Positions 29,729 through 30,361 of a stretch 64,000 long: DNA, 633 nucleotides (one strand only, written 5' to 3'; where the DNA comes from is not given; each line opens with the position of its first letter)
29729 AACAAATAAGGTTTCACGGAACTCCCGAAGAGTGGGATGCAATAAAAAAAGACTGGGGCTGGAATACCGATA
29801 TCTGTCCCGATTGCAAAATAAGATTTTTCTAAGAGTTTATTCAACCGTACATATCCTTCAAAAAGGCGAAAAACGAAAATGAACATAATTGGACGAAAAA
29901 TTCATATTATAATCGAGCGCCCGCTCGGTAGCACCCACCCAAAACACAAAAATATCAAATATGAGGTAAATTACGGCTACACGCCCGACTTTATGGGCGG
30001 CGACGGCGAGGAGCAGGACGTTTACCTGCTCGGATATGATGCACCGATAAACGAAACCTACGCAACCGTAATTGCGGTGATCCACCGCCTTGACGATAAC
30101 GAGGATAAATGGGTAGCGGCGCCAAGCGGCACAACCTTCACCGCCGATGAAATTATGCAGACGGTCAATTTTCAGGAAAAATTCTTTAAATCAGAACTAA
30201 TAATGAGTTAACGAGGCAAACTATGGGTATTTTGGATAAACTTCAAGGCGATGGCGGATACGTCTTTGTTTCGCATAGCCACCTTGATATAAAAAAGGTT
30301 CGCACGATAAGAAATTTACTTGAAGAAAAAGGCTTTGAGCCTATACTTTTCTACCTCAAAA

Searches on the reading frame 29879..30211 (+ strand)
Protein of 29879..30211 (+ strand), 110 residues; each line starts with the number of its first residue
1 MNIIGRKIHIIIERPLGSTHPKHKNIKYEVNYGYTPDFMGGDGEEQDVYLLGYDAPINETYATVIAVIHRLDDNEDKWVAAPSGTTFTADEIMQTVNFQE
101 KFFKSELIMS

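Call 3: search_protein_families(library=pfam, proteins=[window:29879-30211:+], max_evalue=1)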
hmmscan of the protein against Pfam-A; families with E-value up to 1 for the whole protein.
window:29879-30211:+ (110 aa): 3 families
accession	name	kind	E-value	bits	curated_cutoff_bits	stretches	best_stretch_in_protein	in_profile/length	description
PF00719.24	Pyrophosphatase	-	0.002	18.4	23.5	1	23-78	29-86/153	Inorganic pyrophosphatase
PF24907.1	SIBA-E_N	-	0.011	16.1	28.1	1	22-98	12-89/119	Integrin beta-like protein A-E, N-terminal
PF18823.6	InPase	-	0.038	14.3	26.8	1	8-69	19-80/135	Inorganic Pyrophosphatase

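Call 4: search_protein_families(library=ncbifam, proteins=[window:29879-30211:+], max_evalue=1)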
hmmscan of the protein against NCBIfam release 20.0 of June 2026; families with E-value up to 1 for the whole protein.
window:29879-30211:+ (110 aa): 2 families
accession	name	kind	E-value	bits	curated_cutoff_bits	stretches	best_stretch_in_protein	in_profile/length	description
NF002578.0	PRK02230.1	equivalog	0.0075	15.7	246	1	24-76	37-92/185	inorganic pyrophosphatase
NF002317.0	PRK01250.1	equivalog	0.008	16.1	200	1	25-84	49-112/176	inorganic diphosphatase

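Call 5: search_protein_families(library=padloc, proteins=[window:29879-30211:+], max_evalue=1)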
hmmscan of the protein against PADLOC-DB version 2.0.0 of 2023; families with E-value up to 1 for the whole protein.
window:29879-30211:+ (110 aa): 0 families

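Call 8: search_solved_structures(query=window:29879-30208:+, max_evalue=10, show_alignments=3)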
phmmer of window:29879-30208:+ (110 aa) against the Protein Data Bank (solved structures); distinct sequences matched with E-value up to 10: 12.
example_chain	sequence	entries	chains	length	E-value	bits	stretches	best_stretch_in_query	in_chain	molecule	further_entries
3d53_A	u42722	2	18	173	0.0042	20.3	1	25-95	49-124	Inorganic pyrophosphatase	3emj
5tea_A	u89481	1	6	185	0.016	18.5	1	30-84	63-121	Inorganic pyrophosphatase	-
1ygz_A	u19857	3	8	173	0.022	18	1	27-81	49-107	Inorganic pyrophosphatase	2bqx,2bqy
3d63_A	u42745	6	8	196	0.058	16.7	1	25-51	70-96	Inorganic pyrophosphatase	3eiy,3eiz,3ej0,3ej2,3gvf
4xel_A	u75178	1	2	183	0.12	15.6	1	27-82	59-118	Inorganic pyrophosphatase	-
3ld3_A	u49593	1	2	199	0.29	14.4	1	27-53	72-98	Inorganic pyrophosphatase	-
1qez_A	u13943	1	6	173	0.34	14.2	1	24-97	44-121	PROTEIN (INORGANIC PYROPHOSPHATASE)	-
6n1c_A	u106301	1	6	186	0.53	13.6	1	27-52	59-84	Inorganic pyrophosphatase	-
3tr4_A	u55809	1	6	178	0.6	13.4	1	25-59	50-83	Inorganic pyrophosphatase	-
6k21_A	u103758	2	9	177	0.92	12.8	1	28-51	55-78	Inorganic pyrophosphatase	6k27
6ki8_A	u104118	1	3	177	0.98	12.7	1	28-51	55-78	Inorganic pyrophosphatase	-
6ki7_A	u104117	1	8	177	1.1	12.5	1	27-51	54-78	Inorganic pyrophosphatase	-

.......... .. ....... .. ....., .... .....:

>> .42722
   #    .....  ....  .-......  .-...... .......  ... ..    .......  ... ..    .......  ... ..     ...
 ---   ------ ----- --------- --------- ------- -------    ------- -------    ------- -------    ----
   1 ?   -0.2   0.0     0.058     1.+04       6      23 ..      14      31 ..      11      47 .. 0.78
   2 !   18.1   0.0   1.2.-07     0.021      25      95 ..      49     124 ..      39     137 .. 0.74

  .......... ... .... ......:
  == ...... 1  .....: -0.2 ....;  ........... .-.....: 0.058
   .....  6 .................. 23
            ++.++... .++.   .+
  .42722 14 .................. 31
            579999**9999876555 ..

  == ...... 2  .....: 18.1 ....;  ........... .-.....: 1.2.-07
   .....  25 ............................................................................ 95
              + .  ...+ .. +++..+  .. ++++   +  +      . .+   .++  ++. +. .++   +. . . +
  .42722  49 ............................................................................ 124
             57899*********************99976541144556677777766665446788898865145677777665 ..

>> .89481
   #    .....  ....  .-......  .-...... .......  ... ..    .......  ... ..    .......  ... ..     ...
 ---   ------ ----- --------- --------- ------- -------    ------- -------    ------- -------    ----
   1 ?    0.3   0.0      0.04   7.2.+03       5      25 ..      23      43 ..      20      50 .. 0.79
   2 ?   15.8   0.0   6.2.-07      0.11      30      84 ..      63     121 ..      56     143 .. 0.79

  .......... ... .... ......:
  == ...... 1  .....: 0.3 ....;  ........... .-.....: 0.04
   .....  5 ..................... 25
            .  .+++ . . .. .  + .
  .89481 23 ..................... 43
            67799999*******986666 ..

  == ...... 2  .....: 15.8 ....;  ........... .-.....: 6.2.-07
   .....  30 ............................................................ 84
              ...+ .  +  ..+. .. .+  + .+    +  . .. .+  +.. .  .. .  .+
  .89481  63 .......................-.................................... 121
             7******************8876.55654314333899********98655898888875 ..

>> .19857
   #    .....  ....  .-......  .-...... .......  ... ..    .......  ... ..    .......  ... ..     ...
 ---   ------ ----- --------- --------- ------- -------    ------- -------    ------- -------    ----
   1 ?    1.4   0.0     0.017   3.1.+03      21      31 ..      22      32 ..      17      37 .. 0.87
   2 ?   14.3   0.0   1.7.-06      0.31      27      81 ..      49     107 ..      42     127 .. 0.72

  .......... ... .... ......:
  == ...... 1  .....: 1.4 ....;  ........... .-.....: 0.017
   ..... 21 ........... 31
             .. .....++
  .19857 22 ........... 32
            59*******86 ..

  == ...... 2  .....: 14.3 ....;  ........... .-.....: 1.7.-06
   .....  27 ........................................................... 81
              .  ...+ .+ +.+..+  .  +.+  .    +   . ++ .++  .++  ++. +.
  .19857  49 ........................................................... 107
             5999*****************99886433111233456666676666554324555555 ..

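Call 9: find_homologous_proteins(query=window:29879-30208:+, max_evalue=0.001)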
Query window:29879-30208:+ (110 aa): 224 proteins with E <= 0.001 among 224 candidates; the best 120 are listed.
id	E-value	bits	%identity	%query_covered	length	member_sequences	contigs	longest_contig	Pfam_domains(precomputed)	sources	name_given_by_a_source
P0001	8.9e-69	246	100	100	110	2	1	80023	-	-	-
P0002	2.1e-54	200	80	100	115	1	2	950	-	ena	-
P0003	3.7e-47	177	72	97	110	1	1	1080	-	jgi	jgi:inorganic pyrophosphatase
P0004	1.3e-43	165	69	94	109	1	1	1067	-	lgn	-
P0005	3.6e-42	161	67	95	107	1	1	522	-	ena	-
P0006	1.7e-41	158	65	95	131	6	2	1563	-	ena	-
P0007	2.1e-41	158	64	95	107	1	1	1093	-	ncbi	-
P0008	2.8e-41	158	68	95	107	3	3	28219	-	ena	-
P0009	5.5e-40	154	63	95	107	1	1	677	-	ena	-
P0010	7.2e-40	153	64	97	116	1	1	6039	-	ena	-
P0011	1.0e-39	153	62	95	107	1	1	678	-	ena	-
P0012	1.8e-39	152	64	97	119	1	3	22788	PF00719.25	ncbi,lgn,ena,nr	ncbi:MAG: inorganic diphosphatase [Clostridia bacterium]|nr:inorganic diphosphatase [Clostridia bact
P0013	2.5e-39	151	60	98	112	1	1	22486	-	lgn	-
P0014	2.8e-39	151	63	97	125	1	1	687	PF00719.25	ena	-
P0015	3.2e-39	151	63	97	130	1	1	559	PF00719.25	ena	-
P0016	3.4e-39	151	63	97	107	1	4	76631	-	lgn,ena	-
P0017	6.2e-39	150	61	99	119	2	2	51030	PF00719.25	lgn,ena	-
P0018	7.3e-39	150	64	96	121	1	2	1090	PF00719.25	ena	-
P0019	9.7e-39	150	61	99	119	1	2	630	PF00719.25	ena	-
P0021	1.2e-38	149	61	99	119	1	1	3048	PF00719.25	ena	-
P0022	1.3e-38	149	63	97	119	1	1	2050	PF00719.25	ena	-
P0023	1.3e-38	149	61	99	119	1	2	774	PF00719.25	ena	-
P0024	1.7e-38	149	61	99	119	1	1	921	PF00719.25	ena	-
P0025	1.7e-38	149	63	97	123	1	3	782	PF00719.25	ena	-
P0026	1.7e-38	149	63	97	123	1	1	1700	PF00719.25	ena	-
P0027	1.9e-38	149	61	99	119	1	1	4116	PF00719.25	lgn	-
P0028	3.6e-38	148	61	99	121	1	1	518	PF00719.25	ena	-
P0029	4.0e-38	148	61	97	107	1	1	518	PF00719.25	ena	-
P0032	6.1e-38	147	62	97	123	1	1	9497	PF00719.25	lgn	-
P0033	7.1e-38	147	59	99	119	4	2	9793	PF00719.25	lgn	-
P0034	8.6e-38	147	60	99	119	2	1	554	PF00719.25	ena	-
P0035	9.1e-38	146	62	97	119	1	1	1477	PF00719.25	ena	-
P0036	9.7e-38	146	62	97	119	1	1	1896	PF00719.25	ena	-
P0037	1.3e-37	146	62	97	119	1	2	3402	PF00719.25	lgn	-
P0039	1.8e-37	145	62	97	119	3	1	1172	PF00719.25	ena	-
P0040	2.2e-37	145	60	99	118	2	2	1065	PF00719.25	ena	-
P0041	2.4e-37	145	61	97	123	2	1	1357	PF00719.25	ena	-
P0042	3.5e-37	145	61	99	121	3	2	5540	PF00719.25,PF18823.7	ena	-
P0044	4.7e-37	144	60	99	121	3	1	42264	PF00719.25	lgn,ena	-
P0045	4.8e-37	144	61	97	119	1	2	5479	PF00719.25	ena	-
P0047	1.1e-36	143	58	97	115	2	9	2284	PF00719.25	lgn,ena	-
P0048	1.4e-36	143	55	97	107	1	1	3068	PF00719.25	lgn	-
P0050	2.7e-36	142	58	99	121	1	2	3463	PF00719.25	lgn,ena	-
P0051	3.5e-36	141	60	97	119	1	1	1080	PF00719.25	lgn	-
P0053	3.9e-36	141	60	99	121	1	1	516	PF00719.25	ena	-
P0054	5.9e-36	141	60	96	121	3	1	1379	PF00719.25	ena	-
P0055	6.1e-36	141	61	96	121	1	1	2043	PF00719.25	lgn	-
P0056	7.4e-36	140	58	98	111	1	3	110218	PF00719.25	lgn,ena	-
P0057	8.1e-36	140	59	96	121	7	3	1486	PF00719.25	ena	-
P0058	1.2e-35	140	58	95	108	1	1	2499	PF00719.25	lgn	-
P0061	1.9e-35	139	58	97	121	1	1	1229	PF00719.25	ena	-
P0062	2.2e-35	139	59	97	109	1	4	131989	-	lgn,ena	-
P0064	2.6e-35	139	61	91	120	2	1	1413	PF00719.25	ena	-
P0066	3.5e-35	138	58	97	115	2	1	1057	PF00719.25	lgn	-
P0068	4.6e-35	138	58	95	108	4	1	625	PF00719.25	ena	-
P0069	5.3e-35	138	58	97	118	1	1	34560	PF00719.25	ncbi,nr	ncbi:MAG: inorganic diphosphatase [Clostridia bacterium]|nr:inorganic diphosphatase [Clostridia bact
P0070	7.4e-35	137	55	100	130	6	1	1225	PF00719.25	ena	-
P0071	8.8e-35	137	56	95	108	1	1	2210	PF00719.25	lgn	-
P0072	9.3e-35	137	57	95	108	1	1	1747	PF00719.25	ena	-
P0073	9.4e-35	137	57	95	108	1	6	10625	PF00719.25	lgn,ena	-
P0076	1.6e-34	136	58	95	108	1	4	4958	PF00719.25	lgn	-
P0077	1.9e-34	136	58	97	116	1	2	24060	PF00719.25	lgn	-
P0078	1.9e-34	136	57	99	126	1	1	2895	PF00719.25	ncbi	-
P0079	2.1e-34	136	58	97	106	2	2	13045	PF00719.25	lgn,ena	-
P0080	2.5e-34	135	55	96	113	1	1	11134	PF00719.25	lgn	-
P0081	2.6e-34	135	54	98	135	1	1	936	PF00719.25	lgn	-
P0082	2.7e-34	135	55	98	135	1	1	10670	PF00719.25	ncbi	-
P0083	2.9e-34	135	56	98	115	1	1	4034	PF00719.25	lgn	-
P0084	3.8e-34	135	53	95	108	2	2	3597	PF00719.25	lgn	-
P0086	4.8e-34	134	59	95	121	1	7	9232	PF00719.25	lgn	-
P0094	1.3e-33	133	54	97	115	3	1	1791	PF00719.25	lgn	-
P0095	1.4e-33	133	58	95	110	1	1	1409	PF00719.25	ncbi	-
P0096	1.5e-33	133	57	93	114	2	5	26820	PF00719.25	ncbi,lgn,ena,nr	ncbi:MAG: inorganic pyrophosphatase [Clostridia bacterium]|nr:inorganic pyrophosphatase [Clostridia 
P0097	1.5e-33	133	57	98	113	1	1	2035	PF00719.25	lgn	-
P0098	2.6e-33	132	53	99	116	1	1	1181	PF00719.25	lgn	-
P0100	4.2e-33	131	58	93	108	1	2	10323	PF00719.25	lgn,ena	-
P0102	5.8e-33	131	51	97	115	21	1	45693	PF00719.25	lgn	-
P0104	8.9e-33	130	51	96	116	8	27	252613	PF00719.25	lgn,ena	-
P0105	9.3e-33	130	55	97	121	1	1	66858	PF00719.25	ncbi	-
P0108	1.7e-32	129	61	95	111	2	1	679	PF00719.25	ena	-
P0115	3.2e-32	129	56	91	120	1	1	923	PF00719.25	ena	-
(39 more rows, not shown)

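Call 10: find_encoding_contigs(protein=P0016, flank=5000, max_places=2)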
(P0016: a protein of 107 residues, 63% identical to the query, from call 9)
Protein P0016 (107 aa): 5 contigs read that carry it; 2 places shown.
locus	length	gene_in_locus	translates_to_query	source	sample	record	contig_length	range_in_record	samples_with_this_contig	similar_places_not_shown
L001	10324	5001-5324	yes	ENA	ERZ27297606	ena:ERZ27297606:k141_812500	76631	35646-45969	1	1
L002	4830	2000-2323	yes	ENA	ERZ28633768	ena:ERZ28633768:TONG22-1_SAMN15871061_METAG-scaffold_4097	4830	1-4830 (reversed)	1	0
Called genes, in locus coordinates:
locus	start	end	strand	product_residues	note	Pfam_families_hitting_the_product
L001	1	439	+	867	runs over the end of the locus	PF00521:DNA_topoisoIV, PF03989:DNA_gyraseA_C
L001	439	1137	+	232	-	-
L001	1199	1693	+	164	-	PF12844:HTH_19, PF13518:HTH_28 (weak), PF13560:HTH_31, PF01381:HTH_3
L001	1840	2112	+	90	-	-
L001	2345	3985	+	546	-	PF00753:Lactamase_B, PF12706:Lactamase_B_2 (weak), PF22505:RNase_J_b_CASP, PF07521:RMMBL, PF17770:RNase_J_C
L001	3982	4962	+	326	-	-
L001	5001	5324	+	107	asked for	-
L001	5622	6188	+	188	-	-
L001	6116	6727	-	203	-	-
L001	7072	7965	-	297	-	PF02195:ParB_N, PF17762:HTH_ParB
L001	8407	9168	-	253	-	PF00142:Fer4_NifH, PF01656:CbiA, PF02374:ArsA_ATPase (weak), PF06564:CBP_BcsQ (faint), PF07015:VirC1 (faint), PF09140:MipZ (weak), PF10609:ParA, PF13614:AAA_31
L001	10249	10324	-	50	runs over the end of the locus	-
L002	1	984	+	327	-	?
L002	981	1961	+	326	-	-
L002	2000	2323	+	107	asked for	-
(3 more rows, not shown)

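Call 11: find_encoding_contigs(protein=P0062, flank=5000, max_places=2)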
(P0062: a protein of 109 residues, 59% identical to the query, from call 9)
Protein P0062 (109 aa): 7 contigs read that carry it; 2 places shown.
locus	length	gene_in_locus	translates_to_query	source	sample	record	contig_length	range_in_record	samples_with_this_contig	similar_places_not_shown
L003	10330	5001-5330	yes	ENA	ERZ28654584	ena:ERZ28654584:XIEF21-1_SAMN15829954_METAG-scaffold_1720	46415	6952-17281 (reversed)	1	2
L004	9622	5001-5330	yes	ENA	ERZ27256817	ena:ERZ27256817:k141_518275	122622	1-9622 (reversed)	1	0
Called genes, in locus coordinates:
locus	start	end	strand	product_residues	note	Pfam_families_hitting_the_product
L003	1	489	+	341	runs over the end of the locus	PF00149:Metallophos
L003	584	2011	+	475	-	PF00171:Aldedh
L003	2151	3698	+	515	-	-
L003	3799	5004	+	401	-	PF03447:NAD_binding_3, PF00742:Homoserine_dh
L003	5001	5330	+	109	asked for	-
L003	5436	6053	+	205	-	PF13560:HTH_31 (weak), PF01381:HTH_3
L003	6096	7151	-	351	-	PF03786:UxuA, PF01261:AP_endonuc_2 (weak)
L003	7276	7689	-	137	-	-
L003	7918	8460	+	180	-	PF01381:HTH_3, PF13443:HTH_26 (weak), PF13560:HTH_31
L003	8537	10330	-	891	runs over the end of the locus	-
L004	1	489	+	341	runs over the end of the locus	PF00149:Metallophos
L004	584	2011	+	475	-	PF00171:Aldedh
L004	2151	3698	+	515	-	-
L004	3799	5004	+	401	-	PF03447:NAD_binding_3, PF00742:Homoserine_dh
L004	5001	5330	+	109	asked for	-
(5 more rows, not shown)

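Call 12: find_encoding_contigs(protein=P0104, flank=5000, max_places=3)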
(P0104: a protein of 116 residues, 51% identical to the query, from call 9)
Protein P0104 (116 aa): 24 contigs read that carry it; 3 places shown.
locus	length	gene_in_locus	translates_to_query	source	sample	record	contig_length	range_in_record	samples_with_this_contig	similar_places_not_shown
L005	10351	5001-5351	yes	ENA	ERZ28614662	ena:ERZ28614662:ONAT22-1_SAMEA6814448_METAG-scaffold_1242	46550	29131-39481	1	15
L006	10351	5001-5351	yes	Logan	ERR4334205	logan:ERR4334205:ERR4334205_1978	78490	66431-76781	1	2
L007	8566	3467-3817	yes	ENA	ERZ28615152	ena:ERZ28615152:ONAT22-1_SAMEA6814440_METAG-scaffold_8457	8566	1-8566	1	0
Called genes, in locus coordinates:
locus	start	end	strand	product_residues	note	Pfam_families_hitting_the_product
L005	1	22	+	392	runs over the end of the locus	PF00534:Glycos_transf_1, PF13692:Glyco_trans_1_4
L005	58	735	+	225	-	PF02224:Cytidylate_kin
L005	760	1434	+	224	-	PF08889:WbqC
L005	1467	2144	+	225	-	PF00834:Ribul_P_3_epim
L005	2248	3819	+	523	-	-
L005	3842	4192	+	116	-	-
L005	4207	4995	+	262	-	PF00293:NUDIX, PF00542:Ribosomal_L12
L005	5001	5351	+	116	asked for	PF00719:Pyrophosphatase (weak)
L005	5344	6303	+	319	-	PF13306:LRR_5, PF13855:LRR_8 (faint), PF13306:LRR_5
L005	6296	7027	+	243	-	PF02146:SIR2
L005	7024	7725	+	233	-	PF00149:Metallophos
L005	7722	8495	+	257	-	PF09397:FtsK_gamma (weak)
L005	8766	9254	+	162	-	-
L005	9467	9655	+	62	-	-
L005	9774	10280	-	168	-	-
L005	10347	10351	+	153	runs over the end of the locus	-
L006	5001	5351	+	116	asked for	PF00719:Pyrophosphatase (weak)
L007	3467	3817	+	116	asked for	PF00719:Pyrophosphatase (weak)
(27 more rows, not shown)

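Call 15: find_related_loci(query=A1, collection=genome_contigs, flank=6000)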
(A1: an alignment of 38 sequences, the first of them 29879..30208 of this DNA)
Query A1 (110 aa) in genome_contigs; peptide patterns used: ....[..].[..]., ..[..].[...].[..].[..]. (x = any residue, [..] = any of these).
600 stretches matched a pattern (row limit reached: there are more); 576 encode a relative of the query (tblastn E <= 1e-3); the best 80 are kept; 80 distinct loci.
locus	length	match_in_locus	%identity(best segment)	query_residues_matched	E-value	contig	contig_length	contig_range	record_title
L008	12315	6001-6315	69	3-107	2e-46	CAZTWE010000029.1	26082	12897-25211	MAG TPA_asm: uncultured Ruminococcus sp. isolate SRP315200_co1_337 genome assembly, contig: NODE_2988_length_26082_cov_3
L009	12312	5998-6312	61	3-107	7e-43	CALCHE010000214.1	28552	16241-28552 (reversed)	MAG TPA_asm: uncultured Clostridia bacterium isolate SRR6425761_bin.138_CONCOCT_v1.1_MAG genome assembly, contig: ERZ176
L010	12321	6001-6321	57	3-109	2e-42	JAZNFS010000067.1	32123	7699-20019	MAG: Christensenellaceae bacterium isolate T1900044713_TS20190179.MAGScoT_cleanbin_000049 SGB_1841_k141_903457, whole ge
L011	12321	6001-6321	58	2-108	2e-41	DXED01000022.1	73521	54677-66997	MAG TPA_asm: Candidatus Dorea intestinigallinarum isolate CHK188-17839 CHK188__C131628_L73521_SAMEA5754832, whole genome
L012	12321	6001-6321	58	1-107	6e-41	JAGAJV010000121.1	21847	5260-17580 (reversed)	MAG: Clostridia bacterium isolate RGIG8508 Water_deer_Cecum-2__c303275, whole genome shotgun sequence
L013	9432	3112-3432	57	3-109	7e-41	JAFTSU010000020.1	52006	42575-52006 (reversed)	MAG: Clostridia bacterium isolate RGIG4117 Roe_deer_Cecum.Co__c1899850, whole genome shotgun sequence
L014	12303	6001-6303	59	3-103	1e-40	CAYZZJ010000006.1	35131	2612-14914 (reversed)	MAG TPA_asm: uncultured Ruminococcus sp. isolate SRP315200_co1_669 genome assembly, contig: NODE_1616_length_35131_cov_1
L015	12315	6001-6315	55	3-107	9e-40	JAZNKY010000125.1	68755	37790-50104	MAG: Oscillospiraceae bacterium isolate T1900044673_TS20190139.MAGScoT_cleanbin_000004 SGB_1603_k141_986301, whole genom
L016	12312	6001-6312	57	3-106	7e-40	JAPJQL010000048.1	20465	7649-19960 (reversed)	MAG: Lachnospiraceae bacterium isolate RAGGC_232 NODE_2004_length_20465_cov_13.733023, whole genome shotgun sequence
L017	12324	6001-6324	55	3-110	7e-40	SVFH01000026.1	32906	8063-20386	MAG: Lachnospiraceae bacterium isolate SIG327 NODE_28102_length_32906_cov_3.639434, whole genome shotgun sequence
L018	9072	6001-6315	54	3-107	2e-39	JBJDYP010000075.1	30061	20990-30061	MAG: Faecousia sp. isolate SARD08_bin.019 NODE_494_length_30061_cov_19.092881, whole genome shotgun sequence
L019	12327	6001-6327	52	1-109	2e-39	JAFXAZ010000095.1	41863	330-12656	MAG: Lachnospiraceae bacterium isolate RGIG6251 Sheep_Rectum-2__c844148, whole genome shotgun sequence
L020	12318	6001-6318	58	4-109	1e-39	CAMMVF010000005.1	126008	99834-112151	MAG: uncultured Clostridia bacterium isolate ERR4836950_bin.25_MetaWRAP_v1.1_MAG genome assembly, contig: NODE_72_length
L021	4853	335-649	52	3-107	3e-39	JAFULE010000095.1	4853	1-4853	MAG: Faecalibacterium sp. isolate RGIG4595 Roe_deer_Rectum-3__c259943, whole genome shotgun sequence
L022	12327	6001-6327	54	1-109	4e-39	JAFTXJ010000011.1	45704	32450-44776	MAG: Clostridia bacterium isolate RGIG4236 Roe_deer_Colon-4__c902, whole genome shotgun sequence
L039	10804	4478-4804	51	1-109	6e-38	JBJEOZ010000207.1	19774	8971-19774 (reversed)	MAG: Ruminococcus sp. isolate FUKU04_bin.003 NODE_450_length_19774_cov_10.747097, whole genome shotgun sequence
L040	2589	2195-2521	51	1-109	5e-38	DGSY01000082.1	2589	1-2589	MAG TPA_asm: Ruminococcus sp. UBA4350 UBA4350_contig_121022, whole genome shotgun sequence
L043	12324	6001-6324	52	2-109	2e-37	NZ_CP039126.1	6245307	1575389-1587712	Blautia producta strain DSM 2950 chromosome, complete genome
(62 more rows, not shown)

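Call 23: search_protein_families(library=pfam, alignment_id=A2, max_evalue=0.001)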
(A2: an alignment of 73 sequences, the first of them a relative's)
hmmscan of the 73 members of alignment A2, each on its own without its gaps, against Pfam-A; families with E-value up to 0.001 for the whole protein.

A. member 1, L008:5208-5990:+ (261 aa): 1 family
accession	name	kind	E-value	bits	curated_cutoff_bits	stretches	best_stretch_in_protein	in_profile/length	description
PF01636.29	APH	-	1.7e-24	87.3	23.2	1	34-245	10-233/239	Phosphotransferase enzyme family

B. families by the number of members that match (of 73 scanned): 113 families (the first 25 are shown)
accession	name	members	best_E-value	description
PF00293.34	NUDIX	4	7.2e-23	NUDIX domain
PF00583.31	Acetyltransf_1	4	5.9e-19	Acetyltransferase (GNAT) family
PF13302.13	Acetyltransf_3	4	1e-10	Acetyltransferase (GNAT) domain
PF04055.27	Radical_SAM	3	2.9e-26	Radical SAM superfamily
PF03575.23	Peptidase_S51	3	4.7e-24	Peptidase family S51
PF08241.18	Methyltransf_11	3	5.9e-17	Methyltransferase domain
PF13649.12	Methyltransf_25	3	9.2e-16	Methyltransferase domain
PF13847.12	Methyltransf_31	3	5.9e-15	Methyltransferase domain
PF13508.13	Acetyltransf_7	3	1.9e-14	Acetyltransferase (GNAT) domain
PF14815.12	NUDIX_4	3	5.6e-07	NUDIX domain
PF08497.15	Radical_SAM_N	2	5.2e-138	Radical SAM N-terminal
PF00300.27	His_Phos_1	2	4.5e-46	Histidine phosphatase superfamily (branch 1)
PF02782.22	FGGY_C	2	1.6e-37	FGGY family of carbohydrate kinases, C-terminal domain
PF11842.13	DUF3362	2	4.4e-29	Domain of unknown function (DUF3362)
PF00370.27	FGGY_N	2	1.3e-15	FGGY family of carbohydrate kinases, N-terminal domain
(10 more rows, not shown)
